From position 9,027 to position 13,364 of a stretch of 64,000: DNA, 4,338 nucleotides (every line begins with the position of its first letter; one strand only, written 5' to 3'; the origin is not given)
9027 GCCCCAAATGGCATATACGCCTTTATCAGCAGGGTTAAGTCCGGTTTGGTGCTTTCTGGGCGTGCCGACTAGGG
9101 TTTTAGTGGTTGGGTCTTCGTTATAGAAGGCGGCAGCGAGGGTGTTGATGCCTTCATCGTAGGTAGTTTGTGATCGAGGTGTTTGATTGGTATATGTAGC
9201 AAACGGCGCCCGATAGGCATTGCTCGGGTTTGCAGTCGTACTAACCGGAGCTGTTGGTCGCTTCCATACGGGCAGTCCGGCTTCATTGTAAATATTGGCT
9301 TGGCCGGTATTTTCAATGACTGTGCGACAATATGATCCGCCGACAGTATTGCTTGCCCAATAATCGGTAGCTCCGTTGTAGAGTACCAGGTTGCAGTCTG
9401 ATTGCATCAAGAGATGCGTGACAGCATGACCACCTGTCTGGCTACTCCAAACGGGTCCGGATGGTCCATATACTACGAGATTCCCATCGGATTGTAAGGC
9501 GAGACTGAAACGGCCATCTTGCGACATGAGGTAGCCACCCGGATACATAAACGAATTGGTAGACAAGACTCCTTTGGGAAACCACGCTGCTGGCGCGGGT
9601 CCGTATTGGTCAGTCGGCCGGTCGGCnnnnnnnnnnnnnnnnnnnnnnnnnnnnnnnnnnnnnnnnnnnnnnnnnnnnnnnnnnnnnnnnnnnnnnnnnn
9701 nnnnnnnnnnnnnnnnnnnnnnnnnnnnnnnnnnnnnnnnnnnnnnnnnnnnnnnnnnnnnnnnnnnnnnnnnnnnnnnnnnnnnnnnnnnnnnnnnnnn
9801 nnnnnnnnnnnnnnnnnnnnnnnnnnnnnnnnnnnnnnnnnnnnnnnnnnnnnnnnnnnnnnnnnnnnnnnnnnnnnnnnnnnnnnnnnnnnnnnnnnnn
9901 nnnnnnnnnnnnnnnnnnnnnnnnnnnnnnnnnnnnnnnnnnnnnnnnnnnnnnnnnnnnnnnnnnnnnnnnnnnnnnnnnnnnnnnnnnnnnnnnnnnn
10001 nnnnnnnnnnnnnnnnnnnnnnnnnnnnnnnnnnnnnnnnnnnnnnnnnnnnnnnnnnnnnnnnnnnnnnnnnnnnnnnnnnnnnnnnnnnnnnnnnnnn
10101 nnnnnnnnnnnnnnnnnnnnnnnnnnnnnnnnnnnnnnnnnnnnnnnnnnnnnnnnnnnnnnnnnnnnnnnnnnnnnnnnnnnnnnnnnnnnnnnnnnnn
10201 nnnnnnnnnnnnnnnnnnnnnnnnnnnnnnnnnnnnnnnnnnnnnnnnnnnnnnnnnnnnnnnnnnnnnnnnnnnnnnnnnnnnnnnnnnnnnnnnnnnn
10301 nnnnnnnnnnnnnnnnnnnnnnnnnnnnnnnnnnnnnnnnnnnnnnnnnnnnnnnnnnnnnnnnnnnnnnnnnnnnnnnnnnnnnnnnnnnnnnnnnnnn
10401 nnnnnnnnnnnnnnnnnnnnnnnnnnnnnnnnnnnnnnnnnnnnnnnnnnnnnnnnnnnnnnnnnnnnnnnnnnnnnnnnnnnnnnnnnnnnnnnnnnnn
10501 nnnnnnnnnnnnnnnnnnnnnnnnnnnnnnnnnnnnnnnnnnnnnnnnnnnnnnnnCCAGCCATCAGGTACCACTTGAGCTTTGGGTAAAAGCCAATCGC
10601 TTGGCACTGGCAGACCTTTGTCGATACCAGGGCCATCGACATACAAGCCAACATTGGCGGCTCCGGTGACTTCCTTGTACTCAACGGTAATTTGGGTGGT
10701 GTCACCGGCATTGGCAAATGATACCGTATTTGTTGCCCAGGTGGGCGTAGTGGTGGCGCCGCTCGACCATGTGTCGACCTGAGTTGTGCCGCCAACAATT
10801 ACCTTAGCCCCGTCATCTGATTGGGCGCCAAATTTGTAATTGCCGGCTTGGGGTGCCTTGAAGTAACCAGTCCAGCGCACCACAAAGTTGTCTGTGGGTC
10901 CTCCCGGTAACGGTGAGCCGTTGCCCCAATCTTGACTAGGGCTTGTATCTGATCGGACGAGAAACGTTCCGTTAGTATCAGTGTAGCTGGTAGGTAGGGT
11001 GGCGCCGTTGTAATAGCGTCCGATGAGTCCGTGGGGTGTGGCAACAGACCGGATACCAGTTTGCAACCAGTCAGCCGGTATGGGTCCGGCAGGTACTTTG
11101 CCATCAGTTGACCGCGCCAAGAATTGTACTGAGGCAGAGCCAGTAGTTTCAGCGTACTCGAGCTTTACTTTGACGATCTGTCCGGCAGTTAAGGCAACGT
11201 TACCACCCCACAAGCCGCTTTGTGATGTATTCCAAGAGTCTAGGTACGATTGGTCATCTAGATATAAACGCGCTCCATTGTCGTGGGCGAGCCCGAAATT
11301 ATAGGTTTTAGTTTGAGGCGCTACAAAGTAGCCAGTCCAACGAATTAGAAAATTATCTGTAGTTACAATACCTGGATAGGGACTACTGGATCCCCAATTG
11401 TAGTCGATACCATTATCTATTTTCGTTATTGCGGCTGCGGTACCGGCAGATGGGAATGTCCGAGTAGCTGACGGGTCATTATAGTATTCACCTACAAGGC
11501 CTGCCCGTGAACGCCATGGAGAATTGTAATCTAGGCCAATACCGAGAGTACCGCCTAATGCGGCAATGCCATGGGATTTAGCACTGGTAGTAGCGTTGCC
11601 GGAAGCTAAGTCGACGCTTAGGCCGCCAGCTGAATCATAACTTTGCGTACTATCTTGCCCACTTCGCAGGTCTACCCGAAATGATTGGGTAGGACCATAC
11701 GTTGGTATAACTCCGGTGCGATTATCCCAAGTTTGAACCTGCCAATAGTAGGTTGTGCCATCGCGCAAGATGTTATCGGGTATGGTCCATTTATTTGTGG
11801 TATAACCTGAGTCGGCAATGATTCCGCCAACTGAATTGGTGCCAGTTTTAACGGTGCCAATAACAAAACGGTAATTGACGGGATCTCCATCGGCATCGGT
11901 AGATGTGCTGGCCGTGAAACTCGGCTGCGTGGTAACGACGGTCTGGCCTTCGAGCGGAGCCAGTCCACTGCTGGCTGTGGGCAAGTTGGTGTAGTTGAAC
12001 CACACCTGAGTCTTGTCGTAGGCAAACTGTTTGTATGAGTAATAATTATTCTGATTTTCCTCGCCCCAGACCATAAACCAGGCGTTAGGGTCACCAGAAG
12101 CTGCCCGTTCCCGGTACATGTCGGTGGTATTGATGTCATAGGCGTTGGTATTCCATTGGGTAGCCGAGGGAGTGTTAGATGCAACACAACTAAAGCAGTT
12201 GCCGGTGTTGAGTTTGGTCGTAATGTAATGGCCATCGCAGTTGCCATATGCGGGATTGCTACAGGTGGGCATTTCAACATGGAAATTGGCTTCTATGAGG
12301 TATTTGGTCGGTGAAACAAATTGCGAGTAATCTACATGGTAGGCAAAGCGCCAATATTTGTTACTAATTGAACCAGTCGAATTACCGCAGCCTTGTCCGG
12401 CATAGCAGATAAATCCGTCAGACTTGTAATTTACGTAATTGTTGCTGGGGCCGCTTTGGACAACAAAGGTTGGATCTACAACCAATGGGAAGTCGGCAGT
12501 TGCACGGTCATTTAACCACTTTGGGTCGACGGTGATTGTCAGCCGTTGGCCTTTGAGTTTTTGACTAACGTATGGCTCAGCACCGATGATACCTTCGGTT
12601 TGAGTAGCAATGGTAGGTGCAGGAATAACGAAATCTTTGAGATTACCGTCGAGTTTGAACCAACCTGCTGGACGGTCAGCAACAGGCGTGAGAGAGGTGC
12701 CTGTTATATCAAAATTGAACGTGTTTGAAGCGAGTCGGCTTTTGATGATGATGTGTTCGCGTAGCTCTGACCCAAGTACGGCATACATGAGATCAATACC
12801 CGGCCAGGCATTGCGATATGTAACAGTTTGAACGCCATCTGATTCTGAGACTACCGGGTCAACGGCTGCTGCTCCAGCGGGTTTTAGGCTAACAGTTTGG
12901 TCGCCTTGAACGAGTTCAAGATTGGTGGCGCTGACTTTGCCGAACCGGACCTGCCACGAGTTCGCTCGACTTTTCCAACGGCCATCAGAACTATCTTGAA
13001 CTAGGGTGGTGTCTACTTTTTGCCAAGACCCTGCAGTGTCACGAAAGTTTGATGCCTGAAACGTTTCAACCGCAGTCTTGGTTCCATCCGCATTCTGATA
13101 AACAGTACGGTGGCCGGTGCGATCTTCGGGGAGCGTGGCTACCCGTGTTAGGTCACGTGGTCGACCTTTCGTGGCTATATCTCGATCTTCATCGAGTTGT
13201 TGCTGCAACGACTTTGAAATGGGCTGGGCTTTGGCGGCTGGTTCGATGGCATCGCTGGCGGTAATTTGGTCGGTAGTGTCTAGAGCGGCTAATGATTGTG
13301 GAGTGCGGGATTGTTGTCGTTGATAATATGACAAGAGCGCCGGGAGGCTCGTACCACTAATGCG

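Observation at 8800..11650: Unusual delivery/targeting module in the RHS protein: bulb-type lectin plus three PA14 domains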

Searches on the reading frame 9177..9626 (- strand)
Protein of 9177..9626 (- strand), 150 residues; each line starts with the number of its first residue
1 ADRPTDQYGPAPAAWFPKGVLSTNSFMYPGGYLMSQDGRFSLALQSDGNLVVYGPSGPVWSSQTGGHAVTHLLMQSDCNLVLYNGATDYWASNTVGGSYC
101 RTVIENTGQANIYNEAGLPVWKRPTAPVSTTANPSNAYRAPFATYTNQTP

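Call 7: search_protein_families(library=pfam, proteins=[window:9177-9626:-], max_evalue=1)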
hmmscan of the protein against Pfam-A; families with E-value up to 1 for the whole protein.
window:9177-9626:- (150 aa): 1 family
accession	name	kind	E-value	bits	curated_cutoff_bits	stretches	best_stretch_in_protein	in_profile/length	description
PF01453.30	B_lectin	-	0.004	18.1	32.4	1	40-90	17-73/105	D-mannose binding lectin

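Call 14: search_solved_structures(query=window:9177-9626:-, max_evalue=1, show_alignments=2)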
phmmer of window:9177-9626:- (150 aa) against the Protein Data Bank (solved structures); distinct sequences matched with E-value up to 1: 38.
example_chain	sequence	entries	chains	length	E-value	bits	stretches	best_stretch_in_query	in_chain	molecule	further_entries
1dlp_A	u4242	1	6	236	1.2e-19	73.9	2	72-115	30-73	LECTIN SCAFET PRECURSOR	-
9pxi_F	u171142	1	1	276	1.6e-18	70.3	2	18-113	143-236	Pyocin L1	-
4le7_A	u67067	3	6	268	1.7e-18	70.2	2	18-113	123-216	Pyocin L1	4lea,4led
4oit_A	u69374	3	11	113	1.7e-16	63.7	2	24-101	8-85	LysM domain protein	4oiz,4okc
9pxj_F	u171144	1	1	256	2.3e-16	63.3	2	18-106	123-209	Pyocin L2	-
1npl_A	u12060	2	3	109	2.8e-16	63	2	37-94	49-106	PROTEIN (AGGLUTININ) | Agglutinin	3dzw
3m7h_A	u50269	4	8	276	1.1e-15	61.1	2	37-123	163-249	Putidacin L1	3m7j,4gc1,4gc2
1jpc_A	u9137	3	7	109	1.4e-15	60.8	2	42-95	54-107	AGGLUTININ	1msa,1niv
1bwu_D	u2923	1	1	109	5.2e-15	58.9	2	70-122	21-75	PROTEIN (AGGLUTININ)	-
8a9m_A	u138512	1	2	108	5e-14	55.7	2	41-94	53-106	Agglutinin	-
1kj1_A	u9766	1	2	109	6.2e-14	55.4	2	67-122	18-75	lectin I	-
1bwu_Q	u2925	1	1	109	7.7e-14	55.1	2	70-122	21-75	PROTEIN (AGGLUTININ)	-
4h3o_A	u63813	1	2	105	1.4e-13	54.2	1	69-122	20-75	Lectin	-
1xd6_A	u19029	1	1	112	1.5e-13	54.2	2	30-94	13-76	gastrodianin-4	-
3a0c_A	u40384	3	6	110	2.8e-13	53.3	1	71-125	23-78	Mannose/sialic acid-binding lectin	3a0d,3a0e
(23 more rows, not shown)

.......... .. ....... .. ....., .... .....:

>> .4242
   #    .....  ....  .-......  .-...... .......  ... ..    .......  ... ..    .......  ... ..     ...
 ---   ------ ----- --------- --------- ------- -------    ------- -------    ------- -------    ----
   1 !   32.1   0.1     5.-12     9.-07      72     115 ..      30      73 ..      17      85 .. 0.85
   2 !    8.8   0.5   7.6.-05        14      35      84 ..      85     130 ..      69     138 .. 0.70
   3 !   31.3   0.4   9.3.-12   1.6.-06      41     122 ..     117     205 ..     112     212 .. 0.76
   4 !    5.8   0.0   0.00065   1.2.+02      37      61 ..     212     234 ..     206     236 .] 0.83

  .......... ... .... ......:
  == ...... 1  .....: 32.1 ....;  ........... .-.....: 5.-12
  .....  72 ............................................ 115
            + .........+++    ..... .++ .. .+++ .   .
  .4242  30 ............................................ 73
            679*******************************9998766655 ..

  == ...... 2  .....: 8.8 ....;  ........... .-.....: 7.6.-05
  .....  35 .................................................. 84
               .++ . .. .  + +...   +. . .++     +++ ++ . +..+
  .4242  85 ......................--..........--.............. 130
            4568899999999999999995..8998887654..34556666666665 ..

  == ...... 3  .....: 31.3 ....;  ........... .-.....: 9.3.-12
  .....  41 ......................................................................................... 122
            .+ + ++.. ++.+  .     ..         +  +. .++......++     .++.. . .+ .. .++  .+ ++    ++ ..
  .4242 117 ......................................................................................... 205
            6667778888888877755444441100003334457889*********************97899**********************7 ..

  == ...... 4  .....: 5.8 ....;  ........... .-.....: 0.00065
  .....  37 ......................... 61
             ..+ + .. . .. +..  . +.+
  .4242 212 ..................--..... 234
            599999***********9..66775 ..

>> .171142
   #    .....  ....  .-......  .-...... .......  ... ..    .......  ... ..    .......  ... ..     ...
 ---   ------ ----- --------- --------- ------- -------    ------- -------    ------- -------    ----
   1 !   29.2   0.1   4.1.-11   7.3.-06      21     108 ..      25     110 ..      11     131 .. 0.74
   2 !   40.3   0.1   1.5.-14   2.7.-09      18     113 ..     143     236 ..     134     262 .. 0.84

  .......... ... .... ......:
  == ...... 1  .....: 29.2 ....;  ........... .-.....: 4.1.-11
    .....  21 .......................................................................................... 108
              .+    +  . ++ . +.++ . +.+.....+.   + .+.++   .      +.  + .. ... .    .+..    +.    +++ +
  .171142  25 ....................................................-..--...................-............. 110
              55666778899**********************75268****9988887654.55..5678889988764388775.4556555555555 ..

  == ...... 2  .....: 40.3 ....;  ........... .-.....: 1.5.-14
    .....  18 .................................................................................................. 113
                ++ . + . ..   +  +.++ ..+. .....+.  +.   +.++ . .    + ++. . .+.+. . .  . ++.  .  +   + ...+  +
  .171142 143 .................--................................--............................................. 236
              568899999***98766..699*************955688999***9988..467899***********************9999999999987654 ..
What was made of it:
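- On Bulb-type / MMBL lectin (PF01453, beta-prism II): phmmer E 1.2e-19 to 1e-13 against many MMBL lectins (call 14).
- Closest known: Lectin-like bacteriocins. Same: The same MMBL beta-prism-II lectin fold with QxDxNxVxY sites, used by a bacterial toxin to bind a surface glycan of the target (PDB hits E 1e-18 to 1e-15, call 14).
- Checked: Other evidence shows it is nevertheless a bulb lectin. phmmer against PDB gives E 1.2e-19 to the SCAfet lectin, 1.6e-18 to pyocin L1 and 1.7e-16 to the M. smegmatis lectin 4oit (call 14).
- Pyocin L1 and putidacin are lectin-based bacteriocins (PDB hits, call 14).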

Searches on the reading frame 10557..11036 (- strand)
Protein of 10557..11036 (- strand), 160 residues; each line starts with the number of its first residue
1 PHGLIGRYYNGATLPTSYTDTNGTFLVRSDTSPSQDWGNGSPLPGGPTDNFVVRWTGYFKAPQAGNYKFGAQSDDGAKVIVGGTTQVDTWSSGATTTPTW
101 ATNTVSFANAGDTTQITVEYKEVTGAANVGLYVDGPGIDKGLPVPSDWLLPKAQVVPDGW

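Call 7: search_protein_families(library=pfam, proteins=[window:10557-11036:-], max_evalue=1)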
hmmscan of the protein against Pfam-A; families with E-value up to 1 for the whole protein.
window:10557-11036:- (160 aa): 4 families
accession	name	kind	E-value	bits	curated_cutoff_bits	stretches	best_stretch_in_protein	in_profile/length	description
PF07691.17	PA14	-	7.9e-19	68.3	24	1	2-140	3-140/147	PA14 domain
PF10528.15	GLEYA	-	1e-07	32.6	26.2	1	51-130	1-86/91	GLEYA domain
PF00426.25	VP4_haemagglut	-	0.061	13.6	25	1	77-121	25-69/160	Outer Capsid protein VP4 (Hemagglutinin) Concanavalin-like domain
PF09533.15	DUF2380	-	0.065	13.1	26.3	1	31-63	56-88/187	Predicted lipoprotein of unknown function (DUF2380)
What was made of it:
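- Checked: PA14b: aa 822-960 = 10617-11033, E 7.9e-19, 68 bits (call 7).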

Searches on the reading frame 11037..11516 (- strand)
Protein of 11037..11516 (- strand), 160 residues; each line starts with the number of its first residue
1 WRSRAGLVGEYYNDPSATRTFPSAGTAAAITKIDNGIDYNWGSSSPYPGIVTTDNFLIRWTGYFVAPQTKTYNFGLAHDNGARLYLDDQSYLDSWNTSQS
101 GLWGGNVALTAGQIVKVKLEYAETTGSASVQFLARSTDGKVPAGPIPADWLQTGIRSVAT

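Call 7: search_protein_families(library=pfam, proteins=[window:11037-11516:-], max_evalue=1)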
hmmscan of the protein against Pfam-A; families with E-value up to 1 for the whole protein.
window:11037-11516:- (160 aa): 2 families
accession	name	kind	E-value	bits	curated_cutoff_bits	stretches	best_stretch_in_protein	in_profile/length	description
PF07691.17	PA14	-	2.1e-20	73.4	24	1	4-131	2-130/147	PA14 domain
PF10528.15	GLEYA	-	7.4e-09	36.3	26.2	1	56-132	1-87/91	GLEYA domain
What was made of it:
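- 10617..11507 (-): Tandem PA14 dyad (PA14a aa 664-791, PA14b aa 822-960). Pfam PA14 E 2e-20 and 8e-19 (call 7).
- Checked: PA14a: aa 664-791 = window 11124-11507, Pfam PF07691 E 2.1e-20, 73 bits (call 7).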

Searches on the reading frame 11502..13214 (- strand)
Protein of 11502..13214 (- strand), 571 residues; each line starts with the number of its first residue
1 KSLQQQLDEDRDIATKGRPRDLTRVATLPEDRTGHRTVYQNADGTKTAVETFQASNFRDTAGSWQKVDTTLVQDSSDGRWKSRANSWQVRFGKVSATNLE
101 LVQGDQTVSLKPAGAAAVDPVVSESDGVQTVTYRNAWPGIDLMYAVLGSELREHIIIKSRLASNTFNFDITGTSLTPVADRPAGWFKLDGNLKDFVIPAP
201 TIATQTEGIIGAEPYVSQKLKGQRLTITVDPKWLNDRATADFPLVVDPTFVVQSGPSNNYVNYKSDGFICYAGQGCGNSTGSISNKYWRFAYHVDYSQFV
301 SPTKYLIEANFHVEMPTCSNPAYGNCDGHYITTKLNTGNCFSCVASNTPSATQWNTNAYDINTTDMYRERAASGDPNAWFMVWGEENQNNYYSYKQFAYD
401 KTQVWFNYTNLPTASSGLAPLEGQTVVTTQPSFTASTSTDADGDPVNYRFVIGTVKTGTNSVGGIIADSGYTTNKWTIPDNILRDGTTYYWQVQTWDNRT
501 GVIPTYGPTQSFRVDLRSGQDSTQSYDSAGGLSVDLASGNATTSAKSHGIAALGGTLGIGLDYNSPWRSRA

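Call 54: predict_structure(alignment_id=A4)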
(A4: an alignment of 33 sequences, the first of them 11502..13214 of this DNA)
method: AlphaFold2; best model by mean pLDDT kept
length: 571 residues; sequences in the alignment: 33
mean_pLDDT: 87.7   pTM: 0.82
mean pLDDT of the five models: 87.7, 87.4, 86.6, 86.5, 85.6
residues with pLDDT >= 90: 426; 70-90: 78; 50-70: 20; < 50: 47
segments of 3 or more residues with pLDDT < 50: 521-529, 534-541, 545-571
pLDDT, mean of each block of 10 residues (from residue 1): 84 84 94 94 95 93 95 94 95 84 94 93 90 96 94 96 96 93 94 94 92 95 97 96 92 71 95 92 93 93 94 86 85 96 94 96 97 93 84 91 96 95 93 95 91 91 93 94 93 93 93 82 44 47 42 38 36 34
secondary structure, 60 per line:
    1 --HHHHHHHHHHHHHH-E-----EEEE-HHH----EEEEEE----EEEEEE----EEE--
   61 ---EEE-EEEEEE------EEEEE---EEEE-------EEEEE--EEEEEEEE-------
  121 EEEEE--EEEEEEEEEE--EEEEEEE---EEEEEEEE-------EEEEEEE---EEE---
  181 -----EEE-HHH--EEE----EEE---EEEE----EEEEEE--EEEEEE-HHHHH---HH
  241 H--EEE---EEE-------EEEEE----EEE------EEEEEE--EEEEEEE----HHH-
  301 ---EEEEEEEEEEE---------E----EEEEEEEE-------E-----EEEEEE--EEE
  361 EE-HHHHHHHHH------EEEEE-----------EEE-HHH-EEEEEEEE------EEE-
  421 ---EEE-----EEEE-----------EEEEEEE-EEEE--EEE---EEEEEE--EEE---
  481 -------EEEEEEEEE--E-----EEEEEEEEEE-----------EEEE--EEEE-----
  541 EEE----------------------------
elements in order: H3-16 E24-27 E36-41 E46-51 E56-58 E64-66 E68-73 E80-84 E88-91 E99-103 E106-113 E121-125 E128-137 E140-146 E150-157 E165-171 E175-177 E186-188 E195-197 E202-204 E208-211 E216-221 E224-229 H231-235 E244-246 E250-252 E260-264 E269-271 E278-283 E286-292 E304-314 E329-336 E350-355 E358-362 H364-372 E379-383 E395-397 E403-410 E417-419 E424-426 E432-435 E447-453 E455-458 E461-463 E467-472 E475-477 E488-496 E505-514 E526-529 E532-535 E541-543

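Call 57: fold_search(model_id=the predicted structure, library=pdb)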
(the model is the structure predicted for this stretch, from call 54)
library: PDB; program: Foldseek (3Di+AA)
matches with E <= 10: 1216; with E <= 0.001: 15
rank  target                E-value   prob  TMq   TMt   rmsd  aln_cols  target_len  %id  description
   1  8vse_A                1.9e-05  0.95  0.13  0.19  25.2       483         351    7  Cryo-EM structure of human CD45 extracellular region in complex with adenoviral protein E3/49K (released 2024-11-06)
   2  6iaa_A                6.1e-05  0.60  0.14  0.10  54.8       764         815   10  hRobo2 ectodomain (released 2019-03-13)
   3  9no3_A                6.4e-05  0.47  0.10  0.11  21.4       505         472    8  The bifunctional arabinofuranosidase/xylosidase from metagenome of Pseudacanthotermes militaris. (released 2025-10-08)
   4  9no3_B                1.3e-04  0.33  0.10  0.10  20.7       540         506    8  The bifunctional arabinofuranosidase/xylosidase from metagenome of Pseudacanthotermes militaris. (released 2025-10-08)
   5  5i99                  3.3e-04  0.69  0.13  0.18  35.7       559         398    8  Crystal structure of mouse CNTN3 Ig5-Fn2 domains (released 2016-08-31)
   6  8q6t_I                3.7e-04  0.47  0.14  0.09  46.7       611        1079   10  Helical reconstruction of the relaxed thick filament from FIB milled left ventricular mouse myofibrils (released 2023-11-01)
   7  6f2p                  3.7e-04  0.33  0.13  0.09  24.0       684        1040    8  Structure of Paenibacillus xanthan lyase to 2.6 A resolution (released 2018-12-05)
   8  4es8_B                4.5e-04  0.93  0.15  0.24  15.2       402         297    9  Crystal Structure of the adhesin domain of Epf from Streptococcus pyogenes in P212121 (released 2012-09-19)
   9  4es8_A                5.0e-04  0.87  0.13  0.23  15.7       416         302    9  Crystal Structure of the adhesin domain of Epf from Streptococcus pyogenes in P212121 (released 2012-09-19)
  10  5fmv_A                5.0e-04  0.77  0.13  0.20  25.3       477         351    8  Crystal structure of human CD45 extracellular region, domains d1-d4 (released 2016-03-23)
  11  5fmv_B                5.5e-04  0.77  0.13  0.20  23.9       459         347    8  Crystal structure of human CD45 extracellular region, domains d1-d4 (released 2016-03-23)
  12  9e7m_Ja               5.8e-04  0.54  0.16  0.12  37.6       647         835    9  In situ cryoEM structure of bacteriophage Ur-lambda tail tip complex (released 2025-11-05)
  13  2xhn_A                6.1e-04  0.82  0.19  0.21  22.2       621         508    9  Rhamnogalacturonan lyase from Aspergillus aculeatus K150A active site mutant (released 2010-09-29)
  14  3njx                  7.2e-04  0.63  0.17  0.18  22.2       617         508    8  Rhamnogalacturonan Lyase from Aspergillus aculeatus mutant H210A (released 2010-10-06)
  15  6mvh_B                8.3e-04  0.96  0.14  0.13  17.9       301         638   11  Crystal structure of FMN-binding beta-glucuronidase from Roseburia hominis (released 2019-01-30)
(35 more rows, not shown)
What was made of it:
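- On WapA-type wall-associated Rhs: The N-terminal region folds as generic beta-sandwiches (call 57).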

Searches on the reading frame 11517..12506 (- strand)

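Call 7: search_protein_families(library=pfam, proteins=[window:11517-12506:-], max_evalue=1)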
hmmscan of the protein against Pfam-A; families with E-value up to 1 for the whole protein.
window:11517-12506:- (330 aa): 1 family
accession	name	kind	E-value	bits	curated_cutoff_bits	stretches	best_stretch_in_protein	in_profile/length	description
PF25788.1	Ig_Rha78A_N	-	0.0055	17.4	27.4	1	212-268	38-92/105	Rha78A-like, N-terminal immunoglobulin domain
